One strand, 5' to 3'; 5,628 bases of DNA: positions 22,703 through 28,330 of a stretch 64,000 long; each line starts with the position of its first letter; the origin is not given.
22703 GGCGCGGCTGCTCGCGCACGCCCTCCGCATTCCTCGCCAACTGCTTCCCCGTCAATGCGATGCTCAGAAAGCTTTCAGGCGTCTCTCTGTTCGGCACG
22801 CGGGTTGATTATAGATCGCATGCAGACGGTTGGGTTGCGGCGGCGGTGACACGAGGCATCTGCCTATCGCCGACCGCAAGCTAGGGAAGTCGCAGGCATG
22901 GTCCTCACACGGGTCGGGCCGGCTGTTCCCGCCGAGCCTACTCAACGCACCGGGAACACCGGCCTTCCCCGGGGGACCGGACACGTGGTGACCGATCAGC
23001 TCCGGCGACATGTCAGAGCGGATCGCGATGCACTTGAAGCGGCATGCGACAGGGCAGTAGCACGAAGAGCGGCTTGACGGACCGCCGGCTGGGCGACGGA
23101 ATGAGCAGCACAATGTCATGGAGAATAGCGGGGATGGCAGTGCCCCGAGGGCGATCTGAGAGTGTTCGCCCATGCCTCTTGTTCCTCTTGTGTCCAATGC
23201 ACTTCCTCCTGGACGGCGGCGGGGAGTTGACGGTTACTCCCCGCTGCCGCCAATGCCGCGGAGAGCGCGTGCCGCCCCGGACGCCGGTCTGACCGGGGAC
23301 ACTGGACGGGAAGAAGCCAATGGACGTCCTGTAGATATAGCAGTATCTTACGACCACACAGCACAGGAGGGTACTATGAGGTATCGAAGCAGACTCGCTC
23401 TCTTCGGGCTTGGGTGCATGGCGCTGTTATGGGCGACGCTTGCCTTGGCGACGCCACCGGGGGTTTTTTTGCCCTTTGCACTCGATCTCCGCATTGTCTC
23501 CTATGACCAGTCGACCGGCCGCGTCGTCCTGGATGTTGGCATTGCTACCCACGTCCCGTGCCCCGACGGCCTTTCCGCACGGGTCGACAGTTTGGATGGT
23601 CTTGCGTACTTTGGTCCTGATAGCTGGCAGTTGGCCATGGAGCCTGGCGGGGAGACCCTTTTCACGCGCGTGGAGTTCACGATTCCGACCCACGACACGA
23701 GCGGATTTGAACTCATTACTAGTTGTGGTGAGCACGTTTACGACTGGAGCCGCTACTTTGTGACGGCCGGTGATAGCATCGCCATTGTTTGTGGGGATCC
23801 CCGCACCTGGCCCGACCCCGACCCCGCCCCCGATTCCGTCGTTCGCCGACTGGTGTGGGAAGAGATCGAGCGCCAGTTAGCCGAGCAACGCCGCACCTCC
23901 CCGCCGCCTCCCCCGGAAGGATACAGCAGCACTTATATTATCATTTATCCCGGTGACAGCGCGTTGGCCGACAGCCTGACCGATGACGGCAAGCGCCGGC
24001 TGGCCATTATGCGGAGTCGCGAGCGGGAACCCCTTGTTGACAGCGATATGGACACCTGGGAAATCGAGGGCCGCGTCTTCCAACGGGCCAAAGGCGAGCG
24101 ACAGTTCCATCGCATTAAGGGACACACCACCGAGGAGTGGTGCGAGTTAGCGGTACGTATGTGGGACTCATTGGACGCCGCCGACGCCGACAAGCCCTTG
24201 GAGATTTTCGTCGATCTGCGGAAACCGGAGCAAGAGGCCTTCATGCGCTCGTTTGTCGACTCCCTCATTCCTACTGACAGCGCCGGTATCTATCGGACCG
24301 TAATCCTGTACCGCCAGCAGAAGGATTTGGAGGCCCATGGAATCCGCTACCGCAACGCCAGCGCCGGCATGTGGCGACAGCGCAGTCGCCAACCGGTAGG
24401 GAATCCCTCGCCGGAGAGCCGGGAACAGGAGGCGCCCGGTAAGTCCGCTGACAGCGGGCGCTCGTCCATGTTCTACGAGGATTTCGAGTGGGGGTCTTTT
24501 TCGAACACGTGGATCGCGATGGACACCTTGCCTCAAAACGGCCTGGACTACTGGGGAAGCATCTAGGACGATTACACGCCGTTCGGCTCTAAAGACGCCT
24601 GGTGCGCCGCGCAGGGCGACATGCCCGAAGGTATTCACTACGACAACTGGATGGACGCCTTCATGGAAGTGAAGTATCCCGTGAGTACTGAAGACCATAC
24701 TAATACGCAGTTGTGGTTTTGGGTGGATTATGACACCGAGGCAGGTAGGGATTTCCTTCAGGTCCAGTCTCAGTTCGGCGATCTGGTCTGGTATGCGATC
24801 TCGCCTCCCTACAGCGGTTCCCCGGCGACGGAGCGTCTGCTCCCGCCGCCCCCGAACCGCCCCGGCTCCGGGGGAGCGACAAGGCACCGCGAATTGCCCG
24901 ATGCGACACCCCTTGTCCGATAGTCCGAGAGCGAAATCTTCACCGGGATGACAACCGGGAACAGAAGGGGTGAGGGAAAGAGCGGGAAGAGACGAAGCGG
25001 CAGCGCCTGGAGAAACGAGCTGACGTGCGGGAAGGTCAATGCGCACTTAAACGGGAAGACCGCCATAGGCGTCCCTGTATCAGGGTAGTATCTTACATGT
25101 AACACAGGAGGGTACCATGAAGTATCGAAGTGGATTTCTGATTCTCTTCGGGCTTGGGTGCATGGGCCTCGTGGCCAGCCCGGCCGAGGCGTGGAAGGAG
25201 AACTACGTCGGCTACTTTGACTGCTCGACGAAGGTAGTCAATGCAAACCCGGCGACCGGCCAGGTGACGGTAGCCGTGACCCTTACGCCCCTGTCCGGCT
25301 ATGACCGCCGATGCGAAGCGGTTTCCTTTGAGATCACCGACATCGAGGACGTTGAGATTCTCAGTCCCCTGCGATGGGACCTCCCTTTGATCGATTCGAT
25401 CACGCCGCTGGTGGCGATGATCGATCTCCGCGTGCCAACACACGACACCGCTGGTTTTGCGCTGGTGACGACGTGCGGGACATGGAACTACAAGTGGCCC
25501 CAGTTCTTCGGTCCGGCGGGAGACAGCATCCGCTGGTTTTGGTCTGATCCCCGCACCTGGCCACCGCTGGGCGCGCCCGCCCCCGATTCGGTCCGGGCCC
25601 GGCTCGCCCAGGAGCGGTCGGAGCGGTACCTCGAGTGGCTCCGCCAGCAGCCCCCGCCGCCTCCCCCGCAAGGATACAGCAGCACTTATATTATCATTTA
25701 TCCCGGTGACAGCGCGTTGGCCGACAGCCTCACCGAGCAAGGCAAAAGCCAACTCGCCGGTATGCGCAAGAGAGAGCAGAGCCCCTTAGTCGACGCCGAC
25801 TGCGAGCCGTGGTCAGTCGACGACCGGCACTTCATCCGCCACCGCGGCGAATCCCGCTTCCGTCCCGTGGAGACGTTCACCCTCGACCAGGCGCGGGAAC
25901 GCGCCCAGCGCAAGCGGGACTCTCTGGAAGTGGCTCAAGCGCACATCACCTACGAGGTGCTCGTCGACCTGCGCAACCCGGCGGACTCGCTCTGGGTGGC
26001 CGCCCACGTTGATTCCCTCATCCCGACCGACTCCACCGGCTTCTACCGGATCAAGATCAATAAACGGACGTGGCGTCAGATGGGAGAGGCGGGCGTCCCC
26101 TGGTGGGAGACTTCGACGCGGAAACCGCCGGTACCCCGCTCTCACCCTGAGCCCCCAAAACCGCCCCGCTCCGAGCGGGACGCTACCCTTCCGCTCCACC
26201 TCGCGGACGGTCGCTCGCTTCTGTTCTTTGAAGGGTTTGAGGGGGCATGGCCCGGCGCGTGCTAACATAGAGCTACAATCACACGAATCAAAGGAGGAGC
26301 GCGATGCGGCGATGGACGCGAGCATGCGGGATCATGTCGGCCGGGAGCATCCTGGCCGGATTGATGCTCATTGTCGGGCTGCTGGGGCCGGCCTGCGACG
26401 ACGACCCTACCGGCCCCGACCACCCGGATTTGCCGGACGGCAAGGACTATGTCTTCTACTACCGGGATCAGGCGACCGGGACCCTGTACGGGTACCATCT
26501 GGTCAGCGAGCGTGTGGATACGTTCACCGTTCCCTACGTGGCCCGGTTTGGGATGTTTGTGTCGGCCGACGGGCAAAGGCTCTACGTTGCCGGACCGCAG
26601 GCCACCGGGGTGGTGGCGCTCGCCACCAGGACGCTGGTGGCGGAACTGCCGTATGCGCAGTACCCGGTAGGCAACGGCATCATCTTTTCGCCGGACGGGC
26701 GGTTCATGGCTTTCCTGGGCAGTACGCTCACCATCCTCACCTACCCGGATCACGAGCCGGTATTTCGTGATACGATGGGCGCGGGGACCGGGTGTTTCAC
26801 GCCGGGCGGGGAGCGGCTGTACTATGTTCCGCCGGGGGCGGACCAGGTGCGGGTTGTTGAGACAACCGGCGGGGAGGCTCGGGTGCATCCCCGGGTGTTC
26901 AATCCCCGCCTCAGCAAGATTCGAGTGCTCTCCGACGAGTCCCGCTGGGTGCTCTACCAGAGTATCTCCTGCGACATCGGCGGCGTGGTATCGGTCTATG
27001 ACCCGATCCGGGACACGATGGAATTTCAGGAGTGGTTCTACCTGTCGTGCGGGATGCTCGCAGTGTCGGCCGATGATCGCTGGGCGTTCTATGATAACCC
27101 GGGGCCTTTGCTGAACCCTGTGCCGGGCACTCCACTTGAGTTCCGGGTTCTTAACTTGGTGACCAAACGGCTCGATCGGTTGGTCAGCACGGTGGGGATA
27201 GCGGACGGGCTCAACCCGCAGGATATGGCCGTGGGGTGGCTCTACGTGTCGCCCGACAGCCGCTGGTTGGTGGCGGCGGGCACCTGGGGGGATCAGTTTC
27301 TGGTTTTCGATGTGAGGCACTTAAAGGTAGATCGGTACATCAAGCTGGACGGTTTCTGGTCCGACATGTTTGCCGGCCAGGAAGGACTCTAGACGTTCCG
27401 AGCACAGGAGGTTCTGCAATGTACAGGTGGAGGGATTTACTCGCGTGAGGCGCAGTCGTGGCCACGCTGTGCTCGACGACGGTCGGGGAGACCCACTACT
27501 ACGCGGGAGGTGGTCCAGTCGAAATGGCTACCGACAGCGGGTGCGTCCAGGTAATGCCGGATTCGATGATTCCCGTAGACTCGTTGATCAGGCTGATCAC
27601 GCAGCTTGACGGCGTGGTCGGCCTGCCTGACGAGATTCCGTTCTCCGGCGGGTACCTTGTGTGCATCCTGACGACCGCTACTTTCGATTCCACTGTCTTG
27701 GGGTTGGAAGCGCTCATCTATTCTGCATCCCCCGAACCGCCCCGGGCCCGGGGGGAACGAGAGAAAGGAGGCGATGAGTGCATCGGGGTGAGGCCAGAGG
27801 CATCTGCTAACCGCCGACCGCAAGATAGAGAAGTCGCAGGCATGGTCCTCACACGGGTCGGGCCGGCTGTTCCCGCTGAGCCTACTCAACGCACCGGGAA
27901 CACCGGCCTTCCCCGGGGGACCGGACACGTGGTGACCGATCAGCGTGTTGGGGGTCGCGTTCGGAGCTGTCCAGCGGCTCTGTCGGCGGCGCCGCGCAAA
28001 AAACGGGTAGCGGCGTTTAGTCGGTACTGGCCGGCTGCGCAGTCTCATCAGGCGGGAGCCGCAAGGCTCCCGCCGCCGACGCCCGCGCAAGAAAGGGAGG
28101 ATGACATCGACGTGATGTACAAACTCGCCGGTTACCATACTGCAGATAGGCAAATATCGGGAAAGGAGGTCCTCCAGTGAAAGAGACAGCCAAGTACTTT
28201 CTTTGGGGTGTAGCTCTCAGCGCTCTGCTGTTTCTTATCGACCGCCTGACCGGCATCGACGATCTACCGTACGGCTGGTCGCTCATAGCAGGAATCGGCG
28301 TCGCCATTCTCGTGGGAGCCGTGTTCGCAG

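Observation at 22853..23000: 148-nt near-identical repeat with a foldable core in two long intergenic gaps (second copy 27797-27944)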

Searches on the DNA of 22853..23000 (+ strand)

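Call 70: search_dna_similar(query=window:22853-23000:+, collection=plasmids, mode=distant, max_evalue=0.01, max_rows=10)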
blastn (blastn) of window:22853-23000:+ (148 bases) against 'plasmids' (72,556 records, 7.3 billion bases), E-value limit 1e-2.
No match.

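Call 71: search_dna_similar(query=window:22853-23000:+, collection=phages, mode=distant, max_evalue=0.01, max_rows=10)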
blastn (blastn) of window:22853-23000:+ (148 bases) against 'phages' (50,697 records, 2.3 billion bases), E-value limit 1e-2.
No match.

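Call 79: build_rna_model(alignment_id=A9, structure=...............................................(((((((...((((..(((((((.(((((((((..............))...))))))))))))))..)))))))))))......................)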
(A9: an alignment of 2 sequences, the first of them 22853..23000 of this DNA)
Model R1 built from alignment A9 (2 sequences, 148 columns); structure: as given.
model positions 148; base pairs 27; branch points 0; effective number of sequences 0.87; information 0.588 bits per position. Calibrated on 0.2 Mb of random sequence (short: E-values are rough).
structure used (alignment columns):
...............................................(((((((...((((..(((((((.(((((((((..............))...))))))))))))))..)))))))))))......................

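Call 80: search_with_rna_model(model_id=R1, sources=[window, L028, L029, L030, L031, L033, L034, L035], max_evalue=10)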
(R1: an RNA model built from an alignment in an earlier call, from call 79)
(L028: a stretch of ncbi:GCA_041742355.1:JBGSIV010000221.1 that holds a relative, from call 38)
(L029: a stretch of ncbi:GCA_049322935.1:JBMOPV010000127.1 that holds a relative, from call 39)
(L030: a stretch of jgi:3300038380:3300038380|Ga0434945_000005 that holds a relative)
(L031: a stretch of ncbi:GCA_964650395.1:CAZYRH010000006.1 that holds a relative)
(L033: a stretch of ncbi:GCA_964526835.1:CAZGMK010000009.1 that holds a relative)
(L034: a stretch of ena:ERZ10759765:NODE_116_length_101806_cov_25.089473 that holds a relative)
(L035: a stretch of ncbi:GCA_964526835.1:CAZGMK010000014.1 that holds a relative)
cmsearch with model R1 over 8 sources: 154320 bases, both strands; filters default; matches with E-value up to 10: 7.
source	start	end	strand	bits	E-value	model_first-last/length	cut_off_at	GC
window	27797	27944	+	195.9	1e-43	1-148/148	no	0.66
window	22853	23000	+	194.2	2.5e-43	1-148/148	no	0.68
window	27844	27922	-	26.5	0.00032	48-126/148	no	0.72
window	22900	22978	-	23.7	0.0014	48-126/148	no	0.73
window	48840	48980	+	10.8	1.5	1-148/148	no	0.65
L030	776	837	-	10.3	1.9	1-148/148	no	0.52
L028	12814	12886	-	7.6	8.1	1-148/148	no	0.68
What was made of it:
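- On Conserved cis-regulatory RNA or riboswitch: Model R1 finds nothing in seven related loci (call 80).
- Closest known: Intragenomic duplicated regulatory regions in related Zixibacteria activator clusters. Different: There is no sequence homology between them (call 80).
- Tried and rejected: Nothing was found (calls 79, 80).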

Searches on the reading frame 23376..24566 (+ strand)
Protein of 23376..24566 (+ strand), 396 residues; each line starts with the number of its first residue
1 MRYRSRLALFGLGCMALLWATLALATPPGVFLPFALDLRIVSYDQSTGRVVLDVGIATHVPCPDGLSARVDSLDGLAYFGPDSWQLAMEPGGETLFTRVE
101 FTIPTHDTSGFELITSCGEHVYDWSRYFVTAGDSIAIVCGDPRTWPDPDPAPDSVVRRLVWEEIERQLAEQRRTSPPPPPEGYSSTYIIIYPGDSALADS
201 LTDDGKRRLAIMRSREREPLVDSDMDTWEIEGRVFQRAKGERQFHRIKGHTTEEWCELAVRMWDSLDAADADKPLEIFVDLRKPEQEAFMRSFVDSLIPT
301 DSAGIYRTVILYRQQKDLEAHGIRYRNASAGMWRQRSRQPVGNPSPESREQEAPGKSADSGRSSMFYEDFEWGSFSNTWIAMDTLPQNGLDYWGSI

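Call 14: search_protein_families(library=pfam, proteins=[window:23376-24566:+], max_evalue=0.01)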
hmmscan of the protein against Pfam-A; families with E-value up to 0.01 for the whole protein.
window:23376-24566:+ (396 aa): 0 families

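Call 37: find_homologous_proteins(query=A3, max_evalue=0.001)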
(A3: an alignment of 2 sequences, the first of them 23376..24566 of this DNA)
Query A3 (2 sequences) (396 aa, profile of the alignment): 4 proteins with E <= 0.001 among 8000 candidates.
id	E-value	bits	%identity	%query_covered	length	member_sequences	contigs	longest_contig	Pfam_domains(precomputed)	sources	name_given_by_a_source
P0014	2.6e-235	799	99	100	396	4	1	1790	-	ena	-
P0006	2.5e-223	759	41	94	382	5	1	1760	-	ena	-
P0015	2.6e-113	397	52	98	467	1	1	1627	-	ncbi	ncbi:MAG: hypothetical protein ACOY58_03080, partial [Candidatus Micrarchaeota archaeon]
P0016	2.4e-52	196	45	61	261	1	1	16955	-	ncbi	-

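Call 38: find_encoding_contigs(protein=P0016, flank=10000)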
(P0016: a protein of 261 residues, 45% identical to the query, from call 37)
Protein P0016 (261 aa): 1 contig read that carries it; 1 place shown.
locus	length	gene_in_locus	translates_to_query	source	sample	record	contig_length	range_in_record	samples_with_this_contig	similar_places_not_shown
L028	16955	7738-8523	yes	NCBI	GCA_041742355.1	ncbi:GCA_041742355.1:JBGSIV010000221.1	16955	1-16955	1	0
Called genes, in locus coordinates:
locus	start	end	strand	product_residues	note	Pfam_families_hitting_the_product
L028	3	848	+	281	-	?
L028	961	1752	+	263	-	PF04405:ScdA_N, PF01814:Hemerythrin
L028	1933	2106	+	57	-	-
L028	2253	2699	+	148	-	PF02502:LacAB_rpiB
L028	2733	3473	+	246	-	PF00881:Nitroreductase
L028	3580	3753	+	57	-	-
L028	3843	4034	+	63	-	-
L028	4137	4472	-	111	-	-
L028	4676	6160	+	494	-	PF00144:Beta-lactamase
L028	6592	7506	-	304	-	PF07676:PD40 (faint), PF26549:Tricorn_N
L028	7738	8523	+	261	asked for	-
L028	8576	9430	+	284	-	PF03795:YCII (weak), PF08327:AHSA1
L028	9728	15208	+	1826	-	PF13205:Big_5 (faint), PF11974:bMG3, PF01835:MG2, PF17972:bMG5, PF17962:bMG6, PF07703:A2M_BRD, PF00207:A2M, PF17973:bMG10, +1 more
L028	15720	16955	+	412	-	?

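Call 39: find_encoding_contigs(protein=P0015, flank=10000)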
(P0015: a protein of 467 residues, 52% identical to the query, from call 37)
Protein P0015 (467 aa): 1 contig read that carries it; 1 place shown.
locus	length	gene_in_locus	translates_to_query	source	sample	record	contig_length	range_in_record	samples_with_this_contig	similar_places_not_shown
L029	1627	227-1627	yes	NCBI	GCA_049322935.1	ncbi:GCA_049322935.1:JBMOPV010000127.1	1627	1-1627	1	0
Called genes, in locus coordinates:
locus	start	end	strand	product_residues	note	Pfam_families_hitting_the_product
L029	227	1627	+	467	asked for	?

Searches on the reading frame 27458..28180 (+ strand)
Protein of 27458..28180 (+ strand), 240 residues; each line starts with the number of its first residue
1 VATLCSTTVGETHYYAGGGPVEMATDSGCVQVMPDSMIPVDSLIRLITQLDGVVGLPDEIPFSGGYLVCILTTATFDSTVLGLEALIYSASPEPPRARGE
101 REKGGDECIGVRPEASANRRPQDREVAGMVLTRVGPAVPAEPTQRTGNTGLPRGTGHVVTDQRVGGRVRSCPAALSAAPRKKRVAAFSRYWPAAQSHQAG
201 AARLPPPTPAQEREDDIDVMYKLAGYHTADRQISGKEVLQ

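Call 14: search_protein_families(library=pfam, proteins=[window:27458-28180:+], max_evalue=0.01)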
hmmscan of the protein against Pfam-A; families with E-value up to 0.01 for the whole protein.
window:27458-28180:+ (240 aa): 0 families

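Call 27: find_homologous_proteins(query=window:27458-28180:+, max_evalue=0.01)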
Query window:27458-28180:+ (240 aa): 1 proteins with E <= 0.01 among 1461 candidates.
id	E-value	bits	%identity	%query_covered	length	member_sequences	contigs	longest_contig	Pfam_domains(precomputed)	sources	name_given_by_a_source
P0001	7.8e-156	535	100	100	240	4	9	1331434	-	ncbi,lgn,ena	-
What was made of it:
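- On Small protein gene: The only hit is its own locus (call 27).
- Checked: It has no homologue outside this locus (call 27).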

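Call 30: find_encoding_contigs(protein=P0003, flank=10000, max_places=10)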
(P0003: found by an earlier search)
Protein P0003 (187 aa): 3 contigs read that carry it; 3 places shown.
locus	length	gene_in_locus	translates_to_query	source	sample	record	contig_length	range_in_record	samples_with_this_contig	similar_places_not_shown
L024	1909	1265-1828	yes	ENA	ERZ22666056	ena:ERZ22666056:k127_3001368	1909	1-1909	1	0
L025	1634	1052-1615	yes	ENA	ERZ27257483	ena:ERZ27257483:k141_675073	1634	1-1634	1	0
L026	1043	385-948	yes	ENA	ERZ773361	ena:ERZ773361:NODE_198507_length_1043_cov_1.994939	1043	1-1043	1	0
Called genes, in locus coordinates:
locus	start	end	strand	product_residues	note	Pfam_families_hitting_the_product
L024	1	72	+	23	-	?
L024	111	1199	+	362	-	-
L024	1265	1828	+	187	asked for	-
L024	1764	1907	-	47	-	?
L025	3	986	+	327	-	?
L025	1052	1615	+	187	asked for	-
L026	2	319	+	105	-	?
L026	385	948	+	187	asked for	-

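Call 31: find_encoding_contigs(protein=P0004, flank=10000, max_places=10)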
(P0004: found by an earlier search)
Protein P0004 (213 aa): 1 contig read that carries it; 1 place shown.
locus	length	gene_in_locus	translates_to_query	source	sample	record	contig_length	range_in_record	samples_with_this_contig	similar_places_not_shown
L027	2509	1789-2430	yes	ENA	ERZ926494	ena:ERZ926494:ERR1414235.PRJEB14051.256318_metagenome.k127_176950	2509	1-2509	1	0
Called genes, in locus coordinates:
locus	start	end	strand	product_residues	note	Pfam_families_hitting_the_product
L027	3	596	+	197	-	?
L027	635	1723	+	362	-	-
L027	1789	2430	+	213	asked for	-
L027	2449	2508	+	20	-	?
